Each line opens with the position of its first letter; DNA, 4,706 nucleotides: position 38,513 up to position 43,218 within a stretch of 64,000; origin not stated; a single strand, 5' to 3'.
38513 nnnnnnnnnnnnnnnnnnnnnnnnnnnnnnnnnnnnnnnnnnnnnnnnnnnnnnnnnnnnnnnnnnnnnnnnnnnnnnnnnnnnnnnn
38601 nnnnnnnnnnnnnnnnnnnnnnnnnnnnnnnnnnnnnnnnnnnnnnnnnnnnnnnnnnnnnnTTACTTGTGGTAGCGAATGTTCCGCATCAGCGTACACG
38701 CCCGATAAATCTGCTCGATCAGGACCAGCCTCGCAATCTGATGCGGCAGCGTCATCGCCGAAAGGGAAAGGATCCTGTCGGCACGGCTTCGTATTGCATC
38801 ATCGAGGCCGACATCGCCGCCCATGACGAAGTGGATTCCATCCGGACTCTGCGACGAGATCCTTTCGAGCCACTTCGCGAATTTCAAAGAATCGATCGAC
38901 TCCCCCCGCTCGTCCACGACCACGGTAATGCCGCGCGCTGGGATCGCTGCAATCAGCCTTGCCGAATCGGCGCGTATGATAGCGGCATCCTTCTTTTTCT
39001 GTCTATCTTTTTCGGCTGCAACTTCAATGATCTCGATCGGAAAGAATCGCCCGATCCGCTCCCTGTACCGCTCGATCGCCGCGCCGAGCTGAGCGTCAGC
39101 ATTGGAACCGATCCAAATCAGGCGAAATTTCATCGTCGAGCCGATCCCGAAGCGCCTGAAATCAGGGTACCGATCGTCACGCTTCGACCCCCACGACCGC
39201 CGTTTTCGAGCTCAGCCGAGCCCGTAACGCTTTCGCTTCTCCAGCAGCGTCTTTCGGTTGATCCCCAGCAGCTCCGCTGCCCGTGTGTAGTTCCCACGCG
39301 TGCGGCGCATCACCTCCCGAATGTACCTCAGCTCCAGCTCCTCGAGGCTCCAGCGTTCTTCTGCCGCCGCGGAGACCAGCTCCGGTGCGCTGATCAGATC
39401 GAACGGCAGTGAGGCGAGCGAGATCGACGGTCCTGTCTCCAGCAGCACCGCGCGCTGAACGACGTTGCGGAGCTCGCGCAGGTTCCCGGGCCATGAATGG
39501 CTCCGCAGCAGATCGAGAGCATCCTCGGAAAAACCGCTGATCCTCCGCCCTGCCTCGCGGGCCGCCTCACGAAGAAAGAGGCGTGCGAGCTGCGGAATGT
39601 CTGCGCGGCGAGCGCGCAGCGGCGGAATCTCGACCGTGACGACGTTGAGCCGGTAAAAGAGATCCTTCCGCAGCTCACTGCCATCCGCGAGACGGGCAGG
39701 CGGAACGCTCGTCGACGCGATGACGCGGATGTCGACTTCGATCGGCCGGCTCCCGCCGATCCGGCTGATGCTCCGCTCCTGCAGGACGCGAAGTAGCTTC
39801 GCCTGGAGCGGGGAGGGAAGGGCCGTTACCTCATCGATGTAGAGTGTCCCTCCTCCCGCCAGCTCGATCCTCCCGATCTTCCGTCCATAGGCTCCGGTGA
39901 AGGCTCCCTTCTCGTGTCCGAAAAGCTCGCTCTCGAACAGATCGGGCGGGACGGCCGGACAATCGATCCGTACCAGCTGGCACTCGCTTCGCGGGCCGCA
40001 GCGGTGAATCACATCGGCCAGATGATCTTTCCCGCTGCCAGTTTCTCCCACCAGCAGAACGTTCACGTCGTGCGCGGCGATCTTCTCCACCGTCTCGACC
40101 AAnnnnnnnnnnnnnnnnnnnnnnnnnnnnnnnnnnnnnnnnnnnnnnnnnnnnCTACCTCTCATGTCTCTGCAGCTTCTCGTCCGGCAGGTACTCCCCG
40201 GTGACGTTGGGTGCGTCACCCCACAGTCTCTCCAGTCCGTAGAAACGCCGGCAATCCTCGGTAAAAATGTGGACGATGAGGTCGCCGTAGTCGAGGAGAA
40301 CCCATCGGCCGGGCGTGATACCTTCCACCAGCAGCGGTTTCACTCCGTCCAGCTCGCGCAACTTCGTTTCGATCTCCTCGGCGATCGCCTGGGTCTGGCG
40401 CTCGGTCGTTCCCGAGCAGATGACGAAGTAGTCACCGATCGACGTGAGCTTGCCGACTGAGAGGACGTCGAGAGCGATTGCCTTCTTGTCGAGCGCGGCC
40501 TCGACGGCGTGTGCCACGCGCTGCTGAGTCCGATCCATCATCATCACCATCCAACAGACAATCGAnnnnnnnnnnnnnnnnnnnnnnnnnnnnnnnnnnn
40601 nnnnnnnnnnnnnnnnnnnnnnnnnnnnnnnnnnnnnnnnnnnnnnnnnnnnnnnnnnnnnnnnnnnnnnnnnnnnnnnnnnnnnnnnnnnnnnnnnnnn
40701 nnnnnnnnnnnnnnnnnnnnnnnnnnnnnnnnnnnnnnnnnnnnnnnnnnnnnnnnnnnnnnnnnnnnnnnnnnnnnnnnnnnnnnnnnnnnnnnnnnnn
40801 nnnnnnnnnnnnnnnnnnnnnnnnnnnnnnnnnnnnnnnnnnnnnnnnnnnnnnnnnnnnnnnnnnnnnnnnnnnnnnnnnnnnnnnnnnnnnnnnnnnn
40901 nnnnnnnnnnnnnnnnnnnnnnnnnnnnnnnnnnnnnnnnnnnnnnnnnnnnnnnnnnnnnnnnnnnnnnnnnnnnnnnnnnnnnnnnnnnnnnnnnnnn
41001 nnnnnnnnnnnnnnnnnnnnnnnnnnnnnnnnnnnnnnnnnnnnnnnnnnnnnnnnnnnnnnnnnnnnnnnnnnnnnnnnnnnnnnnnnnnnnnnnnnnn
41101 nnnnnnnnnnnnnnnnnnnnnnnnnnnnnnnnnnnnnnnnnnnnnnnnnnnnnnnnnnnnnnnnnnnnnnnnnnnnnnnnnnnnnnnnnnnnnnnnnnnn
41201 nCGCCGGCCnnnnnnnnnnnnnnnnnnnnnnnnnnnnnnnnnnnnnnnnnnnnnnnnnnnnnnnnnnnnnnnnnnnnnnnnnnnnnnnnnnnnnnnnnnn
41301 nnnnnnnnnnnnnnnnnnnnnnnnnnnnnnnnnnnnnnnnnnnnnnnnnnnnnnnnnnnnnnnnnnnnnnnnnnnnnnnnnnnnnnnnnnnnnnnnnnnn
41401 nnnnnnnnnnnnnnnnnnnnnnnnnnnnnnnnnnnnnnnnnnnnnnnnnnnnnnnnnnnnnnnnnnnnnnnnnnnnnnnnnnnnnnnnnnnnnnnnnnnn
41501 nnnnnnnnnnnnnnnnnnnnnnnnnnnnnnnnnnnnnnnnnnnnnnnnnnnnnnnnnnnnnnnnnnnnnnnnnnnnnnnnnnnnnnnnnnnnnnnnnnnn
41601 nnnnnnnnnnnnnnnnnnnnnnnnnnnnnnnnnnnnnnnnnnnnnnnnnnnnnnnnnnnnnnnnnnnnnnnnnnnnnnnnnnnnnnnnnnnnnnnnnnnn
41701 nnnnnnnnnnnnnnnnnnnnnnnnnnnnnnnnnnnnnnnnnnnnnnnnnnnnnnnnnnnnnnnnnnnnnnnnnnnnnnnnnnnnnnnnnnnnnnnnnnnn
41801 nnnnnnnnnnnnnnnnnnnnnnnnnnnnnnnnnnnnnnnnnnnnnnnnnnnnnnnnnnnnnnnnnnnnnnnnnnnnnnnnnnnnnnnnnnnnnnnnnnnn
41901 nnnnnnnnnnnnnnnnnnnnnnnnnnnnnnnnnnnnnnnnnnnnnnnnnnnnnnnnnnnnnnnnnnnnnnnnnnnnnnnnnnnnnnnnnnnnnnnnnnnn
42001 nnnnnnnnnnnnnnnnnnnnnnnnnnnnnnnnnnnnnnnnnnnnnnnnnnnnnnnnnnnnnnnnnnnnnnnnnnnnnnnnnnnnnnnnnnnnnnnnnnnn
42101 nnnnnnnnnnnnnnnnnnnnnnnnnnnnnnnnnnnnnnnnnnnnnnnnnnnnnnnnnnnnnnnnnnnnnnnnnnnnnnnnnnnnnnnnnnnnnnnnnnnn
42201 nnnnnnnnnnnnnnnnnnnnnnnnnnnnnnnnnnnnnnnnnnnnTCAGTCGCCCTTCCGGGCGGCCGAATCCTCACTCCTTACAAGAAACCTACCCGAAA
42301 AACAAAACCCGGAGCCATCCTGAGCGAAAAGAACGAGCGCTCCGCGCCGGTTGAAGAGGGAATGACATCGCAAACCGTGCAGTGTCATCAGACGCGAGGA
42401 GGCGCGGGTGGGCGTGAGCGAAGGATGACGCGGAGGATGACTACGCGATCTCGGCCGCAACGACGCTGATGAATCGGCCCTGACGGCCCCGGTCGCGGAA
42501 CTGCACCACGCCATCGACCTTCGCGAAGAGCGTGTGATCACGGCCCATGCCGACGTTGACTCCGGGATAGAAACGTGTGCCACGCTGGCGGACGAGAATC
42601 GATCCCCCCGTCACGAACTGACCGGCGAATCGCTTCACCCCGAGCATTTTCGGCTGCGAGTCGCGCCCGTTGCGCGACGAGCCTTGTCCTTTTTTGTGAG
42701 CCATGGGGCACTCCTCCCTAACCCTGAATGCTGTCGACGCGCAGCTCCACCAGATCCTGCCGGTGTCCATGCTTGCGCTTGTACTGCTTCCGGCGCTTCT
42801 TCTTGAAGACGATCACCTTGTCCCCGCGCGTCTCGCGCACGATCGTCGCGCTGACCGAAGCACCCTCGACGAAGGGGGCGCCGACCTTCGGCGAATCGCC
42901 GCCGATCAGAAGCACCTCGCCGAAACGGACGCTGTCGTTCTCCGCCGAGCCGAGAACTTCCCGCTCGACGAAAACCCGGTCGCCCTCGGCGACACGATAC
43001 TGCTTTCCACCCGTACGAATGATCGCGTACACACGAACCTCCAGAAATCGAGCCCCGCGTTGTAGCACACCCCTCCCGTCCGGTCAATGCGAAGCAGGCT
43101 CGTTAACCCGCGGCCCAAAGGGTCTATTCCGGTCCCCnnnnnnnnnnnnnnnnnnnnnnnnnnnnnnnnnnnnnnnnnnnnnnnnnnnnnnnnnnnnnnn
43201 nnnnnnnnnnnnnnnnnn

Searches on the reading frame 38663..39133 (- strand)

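Call 49: search_protein_families(library=pfam, proteins=[window:38663-39133:-], max_evalue=0.001)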
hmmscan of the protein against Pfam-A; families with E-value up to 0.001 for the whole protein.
window:38663-39133:- (156 aa): 1 family
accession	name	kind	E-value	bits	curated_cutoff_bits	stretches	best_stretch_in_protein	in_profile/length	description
PF02590.22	SPOUT_MTase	-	3.4e-44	151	27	1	1-155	1-154/154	Predicted SPOUT methyltransferase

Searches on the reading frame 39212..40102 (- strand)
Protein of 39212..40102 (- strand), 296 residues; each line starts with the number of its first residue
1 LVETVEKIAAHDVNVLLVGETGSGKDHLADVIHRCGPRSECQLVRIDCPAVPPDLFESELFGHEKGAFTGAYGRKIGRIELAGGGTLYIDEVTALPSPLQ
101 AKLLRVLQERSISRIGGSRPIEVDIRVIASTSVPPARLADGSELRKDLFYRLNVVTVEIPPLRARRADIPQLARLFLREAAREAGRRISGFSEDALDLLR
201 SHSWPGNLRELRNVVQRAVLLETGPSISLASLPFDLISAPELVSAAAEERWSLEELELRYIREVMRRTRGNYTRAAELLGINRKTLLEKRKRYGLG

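Call 49: search_protein_families(library=pfam, proteins=[window:39212-40102:-], max_evalue=0.001)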
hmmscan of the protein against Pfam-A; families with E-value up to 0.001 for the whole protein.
window:39212-40102:- (296 aa): 5 families
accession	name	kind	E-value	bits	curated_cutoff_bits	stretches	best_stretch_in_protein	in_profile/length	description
PF00158.32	Sigma54_activat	-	9e-57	191.9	20.2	1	2-157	12-167/168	Sigma-54 interaction domain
PF25601.1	AAA_lid_14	-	1.3e-24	86.2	27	1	163-239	1-77/87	AAA+ ATPase lid domain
PF14532.12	Sigma54_activ_2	-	1.4e-15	58.2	25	1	2-162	11-138/138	Sigma-54 interaction domain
PF02954.25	HTH_8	-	1.1e-12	47.9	22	1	252-293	1-42/42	Bacterial regulatory protein, Fis family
PF07728.20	AAA_5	-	6.4e-07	29.9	22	1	14-148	1-135/139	AAA domain (dynein-related subfamily)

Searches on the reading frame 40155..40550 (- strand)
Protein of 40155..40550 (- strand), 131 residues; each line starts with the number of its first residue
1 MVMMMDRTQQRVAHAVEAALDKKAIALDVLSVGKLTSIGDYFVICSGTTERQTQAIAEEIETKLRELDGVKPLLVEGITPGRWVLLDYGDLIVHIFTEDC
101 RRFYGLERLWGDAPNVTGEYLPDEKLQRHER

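Call 49: search_protein_families(library=pfam, proteins=[window:40155-40550:-], max_evalue=0.001)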
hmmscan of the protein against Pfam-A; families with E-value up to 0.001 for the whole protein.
window:40155-40550:- (131 aa): 1 family
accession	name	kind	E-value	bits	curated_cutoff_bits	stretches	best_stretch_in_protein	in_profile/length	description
PF02410.21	RsfS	-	2.5e-29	101.8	21.6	1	14-110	2-98/98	Ribosomal silencing factor during starvation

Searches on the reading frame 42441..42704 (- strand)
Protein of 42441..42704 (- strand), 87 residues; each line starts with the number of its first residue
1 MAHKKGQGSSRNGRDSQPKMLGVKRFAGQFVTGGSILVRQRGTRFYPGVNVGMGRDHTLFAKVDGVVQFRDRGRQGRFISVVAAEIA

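Call 49: search_protein_families(library=pfam, proteins=[window:42441-42704:-], max_evalue=0.001)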
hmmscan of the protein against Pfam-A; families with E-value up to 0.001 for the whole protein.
window:42441-42704:- (87 aa): 1 family
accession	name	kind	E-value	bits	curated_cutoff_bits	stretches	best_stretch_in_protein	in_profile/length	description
PF01016.24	Ribosomal_L27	-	5.5e-37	126.1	20.5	1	2-81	1-79/79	Ribosomal L27 protein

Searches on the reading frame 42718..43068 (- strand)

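Call 49: search_protein_families(library=pfam, proteins=[window:42718-43068:-], max_evalue=0.001)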
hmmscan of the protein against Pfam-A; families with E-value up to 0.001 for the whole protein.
window:42718-43068:- (116 aa): 1 family
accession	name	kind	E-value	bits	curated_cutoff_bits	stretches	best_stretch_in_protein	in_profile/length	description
PF00829.26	Ribosomal_L21p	-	2.3e-36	124.4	27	1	13-114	1-99/99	Ribosomal prokaryotic L21 protein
